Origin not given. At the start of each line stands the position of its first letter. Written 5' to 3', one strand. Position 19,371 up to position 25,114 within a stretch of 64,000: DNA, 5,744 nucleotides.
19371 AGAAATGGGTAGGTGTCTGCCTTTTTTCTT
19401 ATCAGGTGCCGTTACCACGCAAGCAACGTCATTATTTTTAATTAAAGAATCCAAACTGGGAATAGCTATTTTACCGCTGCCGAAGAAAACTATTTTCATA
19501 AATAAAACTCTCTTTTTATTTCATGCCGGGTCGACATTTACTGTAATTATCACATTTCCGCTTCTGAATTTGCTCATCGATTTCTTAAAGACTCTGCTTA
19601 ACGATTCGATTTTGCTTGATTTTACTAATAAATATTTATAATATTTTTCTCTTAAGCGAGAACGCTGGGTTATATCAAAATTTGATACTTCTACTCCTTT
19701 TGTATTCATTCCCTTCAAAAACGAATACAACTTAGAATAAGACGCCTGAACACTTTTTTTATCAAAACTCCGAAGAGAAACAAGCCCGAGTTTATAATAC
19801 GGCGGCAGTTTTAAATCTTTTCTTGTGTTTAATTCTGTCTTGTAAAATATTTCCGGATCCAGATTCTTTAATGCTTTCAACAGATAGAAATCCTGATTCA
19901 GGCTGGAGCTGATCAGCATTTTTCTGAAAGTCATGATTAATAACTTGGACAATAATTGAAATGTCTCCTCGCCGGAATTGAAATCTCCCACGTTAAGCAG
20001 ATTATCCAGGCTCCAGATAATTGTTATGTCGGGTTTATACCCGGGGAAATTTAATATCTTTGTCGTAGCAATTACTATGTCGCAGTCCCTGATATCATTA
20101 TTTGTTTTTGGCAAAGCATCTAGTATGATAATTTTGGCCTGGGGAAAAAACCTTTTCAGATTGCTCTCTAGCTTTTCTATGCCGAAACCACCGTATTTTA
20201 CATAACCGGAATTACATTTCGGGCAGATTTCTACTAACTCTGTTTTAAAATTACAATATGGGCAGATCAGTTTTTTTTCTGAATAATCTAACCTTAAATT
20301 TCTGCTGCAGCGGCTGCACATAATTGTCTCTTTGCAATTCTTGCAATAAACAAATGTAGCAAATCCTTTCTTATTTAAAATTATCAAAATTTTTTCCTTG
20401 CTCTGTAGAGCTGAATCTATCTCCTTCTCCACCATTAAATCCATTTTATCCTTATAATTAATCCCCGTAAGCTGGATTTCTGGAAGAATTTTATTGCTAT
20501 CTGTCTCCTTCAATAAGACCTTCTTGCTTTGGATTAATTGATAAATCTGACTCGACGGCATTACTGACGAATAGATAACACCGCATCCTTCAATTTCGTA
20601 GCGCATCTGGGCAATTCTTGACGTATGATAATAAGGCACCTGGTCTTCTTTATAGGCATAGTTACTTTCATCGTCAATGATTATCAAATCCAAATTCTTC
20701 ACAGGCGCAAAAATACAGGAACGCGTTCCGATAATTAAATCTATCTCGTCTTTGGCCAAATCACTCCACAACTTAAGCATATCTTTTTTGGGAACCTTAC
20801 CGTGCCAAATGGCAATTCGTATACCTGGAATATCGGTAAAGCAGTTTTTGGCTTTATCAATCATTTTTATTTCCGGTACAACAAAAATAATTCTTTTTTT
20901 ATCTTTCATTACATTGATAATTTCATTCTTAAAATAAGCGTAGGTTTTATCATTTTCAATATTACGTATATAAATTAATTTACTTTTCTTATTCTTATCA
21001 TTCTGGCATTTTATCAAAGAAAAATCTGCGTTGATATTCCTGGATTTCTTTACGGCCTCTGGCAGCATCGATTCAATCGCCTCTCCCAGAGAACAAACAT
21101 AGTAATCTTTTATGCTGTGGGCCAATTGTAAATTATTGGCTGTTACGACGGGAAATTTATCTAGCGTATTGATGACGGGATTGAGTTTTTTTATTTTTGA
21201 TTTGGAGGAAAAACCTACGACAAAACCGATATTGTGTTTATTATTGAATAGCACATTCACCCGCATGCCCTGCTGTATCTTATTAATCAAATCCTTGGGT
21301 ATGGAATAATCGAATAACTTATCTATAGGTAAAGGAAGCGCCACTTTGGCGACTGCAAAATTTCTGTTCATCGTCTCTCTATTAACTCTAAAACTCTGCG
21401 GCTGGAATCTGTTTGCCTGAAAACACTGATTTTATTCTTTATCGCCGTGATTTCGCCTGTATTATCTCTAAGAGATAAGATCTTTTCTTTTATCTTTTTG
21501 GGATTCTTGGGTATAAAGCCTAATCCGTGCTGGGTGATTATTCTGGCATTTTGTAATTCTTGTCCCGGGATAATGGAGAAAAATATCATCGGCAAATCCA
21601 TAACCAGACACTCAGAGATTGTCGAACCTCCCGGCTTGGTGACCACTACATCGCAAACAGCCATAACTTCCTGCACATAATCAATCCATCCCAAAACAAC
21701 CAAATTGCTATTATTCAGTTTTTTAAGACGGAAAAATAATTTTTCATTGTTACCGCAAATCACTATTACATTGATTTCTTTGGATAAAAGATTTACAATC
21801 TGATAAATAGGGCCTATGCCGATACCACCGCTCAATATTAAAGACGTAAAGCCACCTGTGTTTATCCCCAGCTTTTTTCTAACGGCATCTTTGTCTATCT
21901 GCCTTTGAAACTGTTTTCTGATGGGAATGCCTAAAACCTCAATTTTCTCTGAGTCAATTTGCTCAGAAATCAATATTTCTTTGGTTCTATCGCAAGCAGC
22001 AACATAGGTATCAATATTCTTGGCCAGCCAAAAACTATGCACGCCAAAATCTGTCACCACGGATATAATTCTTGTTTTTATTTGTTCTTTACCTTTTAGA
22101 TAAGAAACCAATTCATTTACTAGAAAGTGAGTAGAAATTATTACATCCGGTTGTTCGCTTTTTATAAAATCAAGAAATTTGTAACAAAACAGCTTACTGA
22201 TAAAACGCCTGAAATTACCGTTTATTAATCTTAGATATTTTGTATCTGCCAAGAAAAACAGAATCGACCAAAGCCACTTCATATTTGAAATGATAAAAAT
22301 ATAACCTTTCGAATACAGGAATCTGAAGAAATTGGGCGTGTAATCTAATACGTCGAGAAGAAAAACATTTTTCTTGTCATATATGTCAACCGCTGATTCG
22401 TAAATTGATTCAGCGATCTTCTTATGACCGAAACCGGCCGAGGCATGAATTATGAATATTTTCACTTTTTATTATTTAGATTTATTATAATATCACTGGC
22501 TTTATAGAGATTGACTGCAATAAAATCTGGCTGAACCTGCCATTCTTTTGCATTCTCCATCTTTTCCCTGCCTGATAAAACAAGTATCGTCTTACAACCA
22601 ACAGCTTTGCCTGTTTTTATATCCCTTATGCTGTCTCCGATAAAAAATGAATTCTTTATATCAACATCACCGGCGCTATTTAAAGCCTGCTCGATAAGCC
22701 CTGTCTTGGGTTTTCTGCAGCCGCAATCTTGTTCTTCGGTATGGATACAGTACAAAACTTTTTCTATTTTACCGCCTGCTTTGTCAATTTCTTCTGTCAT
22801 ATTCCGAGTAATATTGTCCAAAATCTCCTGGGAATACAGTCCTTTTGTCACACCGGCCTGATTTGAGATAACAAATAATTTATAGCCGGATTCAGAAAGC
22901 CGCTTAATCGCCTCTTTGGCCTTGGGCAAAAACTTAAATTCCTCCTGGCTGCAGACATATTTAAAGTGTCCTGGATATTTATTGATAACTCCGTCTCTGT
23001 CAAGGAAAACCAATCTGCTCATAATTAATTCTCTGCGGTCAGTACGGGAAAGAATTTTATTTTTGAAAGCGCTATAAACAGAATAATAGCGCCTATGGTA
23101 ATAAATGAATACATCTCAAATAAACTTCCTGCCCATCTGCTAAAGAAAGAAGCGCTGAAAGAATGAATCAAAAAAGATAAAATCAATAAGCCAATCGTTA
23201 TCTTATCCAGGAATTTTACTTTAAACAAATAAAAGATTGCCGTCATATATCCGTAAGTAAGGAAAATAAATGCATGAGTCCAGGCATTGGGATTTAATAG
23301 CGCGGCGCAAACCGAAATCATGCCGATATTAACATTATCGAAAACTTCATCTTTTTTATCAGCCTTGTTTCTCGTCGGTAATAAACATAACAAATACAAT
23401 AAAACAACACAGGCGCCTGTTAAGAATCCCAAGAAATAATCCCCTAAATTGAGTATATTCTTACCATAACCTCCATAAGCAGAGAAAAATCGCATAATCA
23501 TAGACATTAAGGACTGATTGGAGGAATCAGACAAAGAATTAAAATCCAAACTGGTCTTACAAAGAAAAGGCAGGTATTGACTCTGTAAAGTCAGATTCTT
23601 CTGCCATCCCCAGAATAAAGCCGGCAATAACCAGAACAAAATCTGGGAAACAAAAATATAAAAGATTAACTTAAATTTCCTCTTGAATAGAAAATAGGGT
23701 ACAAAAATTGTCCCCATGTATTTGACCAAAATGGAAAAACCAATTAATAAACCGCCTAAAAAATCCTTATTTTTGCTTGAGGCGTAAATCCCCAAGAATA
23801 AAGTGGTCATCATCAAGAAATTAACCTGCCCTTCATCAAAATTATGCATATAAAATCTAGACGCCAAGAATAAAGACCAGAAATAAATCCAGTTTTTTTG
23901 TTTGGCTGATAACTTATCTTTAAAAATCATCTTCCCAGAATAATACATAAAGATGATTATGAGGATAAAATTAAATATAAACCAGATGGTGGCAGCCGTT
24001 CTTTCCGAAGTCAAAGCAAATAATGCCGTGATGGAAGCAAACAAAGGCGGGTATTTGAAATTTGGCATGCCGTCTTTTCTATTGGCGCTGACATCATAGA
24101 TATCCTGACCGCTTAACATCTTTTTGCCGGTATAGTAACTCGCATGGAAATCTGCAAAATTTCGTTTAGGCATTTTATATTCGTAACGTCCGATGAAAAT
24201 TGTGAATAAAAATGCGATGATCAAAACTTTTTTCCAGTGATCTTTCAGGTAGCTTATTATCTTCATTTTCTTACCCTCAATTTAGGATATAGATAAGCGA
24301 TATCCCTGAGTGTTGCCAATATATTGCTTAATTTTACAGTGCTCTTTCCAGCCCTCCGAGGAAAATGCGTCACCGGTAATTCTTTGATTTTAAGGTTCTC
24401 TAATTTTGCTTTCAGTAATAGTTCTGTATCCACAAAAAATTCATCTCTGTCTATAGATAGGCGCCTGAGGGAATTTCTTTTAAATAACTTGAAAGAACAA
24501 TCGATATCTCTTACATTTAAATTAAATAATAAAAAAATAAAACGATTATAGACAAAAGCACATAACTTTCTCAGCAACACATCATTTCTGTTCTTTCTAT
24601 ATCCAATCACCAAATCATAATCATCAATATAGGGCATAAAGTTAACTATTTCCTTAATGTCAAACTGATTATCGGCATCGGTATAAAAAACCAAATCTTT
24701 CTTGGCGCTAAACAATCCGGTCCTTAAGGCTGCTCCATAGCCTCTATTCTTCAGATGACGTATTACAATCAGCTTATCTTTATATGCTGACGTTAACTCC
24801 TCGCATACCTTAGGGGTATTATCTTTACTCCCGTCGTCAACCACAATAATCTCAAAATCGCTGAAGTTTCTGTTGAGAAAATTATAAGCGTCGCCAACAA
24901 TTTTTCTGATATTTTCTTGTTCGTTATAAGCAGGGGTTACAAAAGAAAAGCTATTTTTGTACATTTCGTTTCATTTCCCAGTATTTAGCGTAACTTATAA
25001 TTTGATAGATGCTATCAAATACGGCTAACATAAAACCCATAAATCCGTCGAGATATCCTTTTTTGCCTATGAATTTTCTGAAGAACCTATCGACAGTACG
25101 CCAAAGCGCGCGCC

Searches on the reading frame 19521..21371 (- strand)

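Call 34: search_protein_families(library=ncbifam, proteins=[window:19521-21371:-], max_evalue=0.01)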
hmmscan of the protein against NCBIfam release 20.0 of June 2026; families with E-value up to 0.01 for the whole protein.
window:19521-21371:- (616 aa): 17 families
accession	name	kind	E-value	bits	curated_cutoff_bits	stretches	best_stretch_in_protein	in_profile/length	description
NF004066.1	PRK05580.1-3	equivalog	5.9e-102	342.3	813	2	142-615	284-785/788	primosomal protein N'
TIGR00595.1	priA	equivalog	2e-83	280.7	230.35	1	142-615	10-508/509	replication restart helicase PriA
NF004067.0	PRK05580.1-4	equivalog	1.7e-72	244.9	763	2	142-615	235-733/737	primosomal protein N'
NF004070.0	PRK05580.2-2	equivalog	3e-71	240.6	921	2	142-615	230-725/729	primosomal protein N'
NF004068.0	PRK05580.1-5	equivalog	2.4e-70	237.6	1249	2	130-594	278-767/795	primosomal protein N'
NF004069.0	PRK05580.2-1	equivalog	7.6e-69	232.7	767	1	30-615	22-608/612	primosomal protein N'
NF004065.0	PRK05580.1-1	equivalog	1.9e-66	224.7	858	2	142-615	229-728/731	primosomal protein N'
NF004072.0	PRK05580.2-4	equivalog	7e-60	203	1030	1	8-615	4-644/648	primosomal protein N'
NF004071.0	PRK05580.2-3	equivalog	7.6e-59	199.4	1105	2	141-615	234-731/735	primosomal protein N'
NF011453.0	PRK14873.1-3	equivalog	1.2e-50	172.4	812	2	158-547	199-589/653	primosome assembly protein PriA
NF011452.0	PRK14873.1-2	equivalog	2e-33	115.5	980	2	161-528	229-611/708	primosomal protein N'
NF011455.0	PRK14873.1-5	equivalog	8.8e-30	103.6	969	2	153-526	184-579/675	primosomal protein N'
NF011454.0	PRK14873.1-4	equivalog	1.3e-24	86.5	951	1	154-528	168-559/651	primosomal protein N'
NF011451.0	PRK14873.1-1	equivalog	5.5e-12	44.7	1147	2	186-262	286-362/764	primosome assembly protein PriA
TIGR00580.2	mfd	equivalog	4.3e-06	25.4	800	1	153-239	477-568/907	transcription-repair coupling factor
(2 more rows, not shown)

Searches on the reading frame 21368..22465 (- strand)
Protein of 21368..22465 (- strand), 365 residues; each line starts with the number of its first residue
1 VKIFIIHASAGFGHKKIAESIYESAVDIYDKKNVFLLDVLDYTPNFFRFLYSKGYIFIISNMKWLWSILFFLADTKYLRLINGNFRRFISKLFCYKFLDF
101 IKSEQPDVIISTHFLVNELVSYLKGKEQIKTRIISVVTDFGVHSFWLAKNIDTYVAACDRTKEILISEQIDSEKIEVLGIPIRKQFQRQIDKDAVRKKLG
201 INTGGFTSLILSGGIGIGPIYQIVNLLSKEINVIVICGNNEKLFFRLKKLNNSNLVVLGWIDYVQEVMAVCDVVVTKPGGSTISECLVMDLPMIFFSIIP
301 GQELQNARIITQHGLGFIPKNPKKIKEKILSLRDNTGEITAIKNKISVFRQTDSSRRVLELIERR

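Call 65: search_protein_families(library=pfam, proteins=[window:21368-22465:-], max_evalue=0.001)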
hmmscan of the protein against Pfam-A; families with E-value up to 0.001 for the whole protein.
window:21368-22465:- (365 aa): 4 families
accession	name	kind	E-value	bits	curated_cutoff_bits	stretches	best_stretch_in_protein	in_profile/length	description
PF06925.17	MGDG_synth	-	3.4e-31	109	25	1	14-182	1-169/169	Monogalactosyldiacylglycerol (MGDG) synthase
PF04101.22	Glyco_tran_28_C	-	7.9e-09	36.2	22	1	229-335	27-143/166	Glycosyltransferase family 28 C-terminal domain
PF02350.25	Epimerase_2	-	0.00018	20.9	30.6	0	156-363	128-347/347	UDP-N-acetylglucosamine 2-epimerase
PF13692.12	Glyco_trans_1_4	-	0.00035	21.3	27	1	227-334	27-141/142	Glycosyl transferases group 1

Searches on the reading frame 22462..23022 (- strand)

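Call 65: search_protein_families(library=pfam, proteins=[window:22462-23022:-], max_evalue=0.001)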
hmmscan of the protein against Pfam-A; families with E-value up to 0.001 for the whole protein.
window:22462-23022:- (186 aa): 5 families
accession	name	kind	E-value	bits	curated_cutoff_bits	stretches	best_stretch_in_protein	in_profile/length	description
PF13242.12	Hydrolase_like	-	5.4e-16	58.7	22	1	102-174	2-74/75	HAD-hyrolase-like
PF13419.12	HAD_2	-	5.7e-13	49.8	23.8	1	12-148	61-178/178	Haloacid dehalogenase-like hydrolase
PF08645.17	PNK3P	-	1.2e-11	45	22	1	8-132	6-127/161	Polynucleotide kinase 3 phosphatase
PF00702.32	Hydrolase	-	4.7e-08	34.1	26.4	1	22-142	90-191/191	haloacid dehalogenase-like hydrolase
PF13344.12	Hydrolase_6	-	2.9e-05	24.5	27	1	5-66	1-50/101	Haloacid dehalogenase-like hydrolase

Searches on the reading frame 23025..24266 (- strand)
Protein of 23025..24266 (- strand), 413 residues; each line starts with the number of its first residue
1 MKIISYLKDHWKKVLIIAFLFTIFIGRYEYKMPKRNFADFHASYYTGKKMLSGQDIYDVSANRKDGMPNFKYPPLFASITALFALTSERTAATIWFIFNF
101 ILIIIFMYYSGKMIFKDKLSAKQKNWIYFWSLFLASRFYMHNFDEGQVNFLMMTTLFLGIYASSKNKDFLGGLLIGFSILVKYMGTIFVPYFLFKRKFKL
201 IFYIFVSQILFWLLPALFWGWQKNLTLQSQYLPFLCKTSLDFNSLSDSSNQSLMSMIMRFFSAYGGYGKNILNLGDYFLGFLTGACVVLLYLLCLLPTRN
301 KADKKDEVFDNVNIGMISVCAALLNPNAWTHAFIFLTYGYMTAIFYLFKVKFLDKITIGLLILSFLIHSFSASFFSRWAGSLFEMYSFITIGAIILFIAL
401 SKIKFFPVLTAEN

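Call 17: search_protein_families(library=pfam, proteins=[window:23025-24266:-], max_evalue=0.001)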
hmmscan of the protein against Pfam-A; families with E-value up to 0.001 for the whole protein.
window:23025-24266:- (413 aa): 1 family
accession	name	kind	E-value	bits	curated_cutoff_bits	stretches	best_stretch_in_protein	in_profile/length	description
PF09594.16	GT87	-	5.6e-27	95.5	25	1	70-295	1-211/237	Glycosyltransferase family 87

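Call 34: search_protein_families(library=ncbifam, proteins=[window:23025-24266:-], max_evalue=0.01)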
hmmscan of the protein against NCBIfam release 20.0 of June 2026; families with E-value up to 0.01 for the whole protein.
window:23025-24266:- (413 aa): 1 family
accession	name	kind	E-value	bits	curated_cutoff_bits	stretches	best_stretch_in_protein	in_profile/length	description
NF009915.0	PRK13375.1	equivalog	2.1e-10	39.8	413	1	31-335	53-334/425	mannosyltransferase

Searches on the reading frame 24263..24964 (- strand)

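Call 17: search_protein_families(library=pfam, proteins=[window:24263-24964:-], max_evalue=0.001)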
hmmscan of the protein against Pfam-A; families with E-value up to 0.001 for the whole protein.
window:24263-24964:- (233 aa): 4 families
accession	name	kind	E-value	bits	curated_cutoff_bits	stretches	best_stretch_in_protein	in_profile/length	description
PF00535.33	Glycos_transf_2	-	2.9e-28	99.4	23.3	1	7-168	1-166/168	Glycosyl transferase family 2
PF13641.12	Glyco_tranf_2_3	-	5.3e-05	23.8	27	1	6-113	3-111/230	Glycosyltransferase like family 2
PF10111.15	Glyco_tranf_2_2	-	0.0002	21.4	27.3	1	8-99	2-92/276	Glycosyltransferase like family 2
PF13704.12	Glyco_tranf_2_4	-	0.00072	20.4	27.5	0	38-103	21-86/98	Glycosyl transferase family 2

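Call 34: search_protein_families(library=ncbifam, proteins=[window:24263-24964:-], max_evalue=0.01)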
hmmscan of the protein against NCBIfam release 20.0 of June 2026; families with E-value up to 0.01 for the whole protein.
window:24263-24964:- (233 aa): 21 families
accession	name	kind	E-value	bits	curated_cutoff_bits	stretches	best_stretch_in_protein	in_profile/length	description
NF007986.1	PRK10714.1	equivalog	2.7e-22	79.2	529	1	6-221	8-221/316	undecaprenyl-phosphate 4-deoxy-4-formamido-L-arabinose transferase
TIGR03937.1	PgaC_IcaA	equivalog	5.6e-18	65.1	422.3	1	5-105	46-142/407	poly-beta-1,6-N-acetyl-D-glucosamine synthase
TIGR04182.1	glyco_TIGR04182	equivalog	2.9e-17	63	325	1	9-218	5-207/293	S-layer glycoprotein N-glycosyltransferase AglJ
NF047588.1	GlcsyltransPgfSStrep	equivalog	1.3e-14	54.1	500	1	7-169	4-167/308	glycosyltransferase PgfS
NF041391.1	DPhHxTase_Halo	equivalog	2.8e-14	52.6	375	1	12-210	3-192/213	dolichyl-phosphate hexose transferase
NF058614.1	PPMAGASynPpgS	equivalog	6.4e-13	48.7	370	1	9-209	5-209/226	polyprenyl-phospho-N-acetylgalactosaminyl synthase PpgS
NF010496.0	PRK13915.1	equivalog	1.3e-11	44.1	262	1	4-100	31-128/307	glucosyl-3-phosphoglycerate synthase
NF041875.1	EPS_EpsD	equivalog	1.9e-11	44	370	1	7-101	2-92/325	exopolysaccharide biosynthesis glycosyltransferase EpsD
NF007482.0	PRK10073.1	equivalog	8.8e-11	41.4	423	1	3-102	5-99/334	glycosyltransferase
NF047683.1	TeichurnBiosyTuaG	equivalog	9.2e-11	41.9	400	1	3-106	5-104/252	teichuronic acid biosynthesis protein TuaG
TIGR03965.1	mycofact_glyco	equivalog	2.5e-10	39.8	280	1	5-98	75-164/467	mycofactocin biosynthesis glycosyltransferase MftF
NF053739.1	GlytfEpsEBac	equivalog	3.9e-09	35.9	450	1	12-118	9-115/265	glycosyltransferase EpsE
NF038302.1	EPS_HpsE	equivalog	6.9e-09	35.1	300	1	6-106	3-104/307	hormogonium polysaccharide biosynthesis glycosyltransferase HpsE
TIGR04283.1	glyco_like_mftF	equivalog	1.3e-08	34.7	182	1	7-102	2-86/221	TIGR04283 family arsenosugar biosynthesis glycosyltransferase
NF050050.1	ProtGlycPglI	equivalog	1.2e-07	31.4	500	1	6-111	4-106/306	GalNAc(5)-diNAcBac-PP-undecaprenol beta-1,3-glucosyltransferase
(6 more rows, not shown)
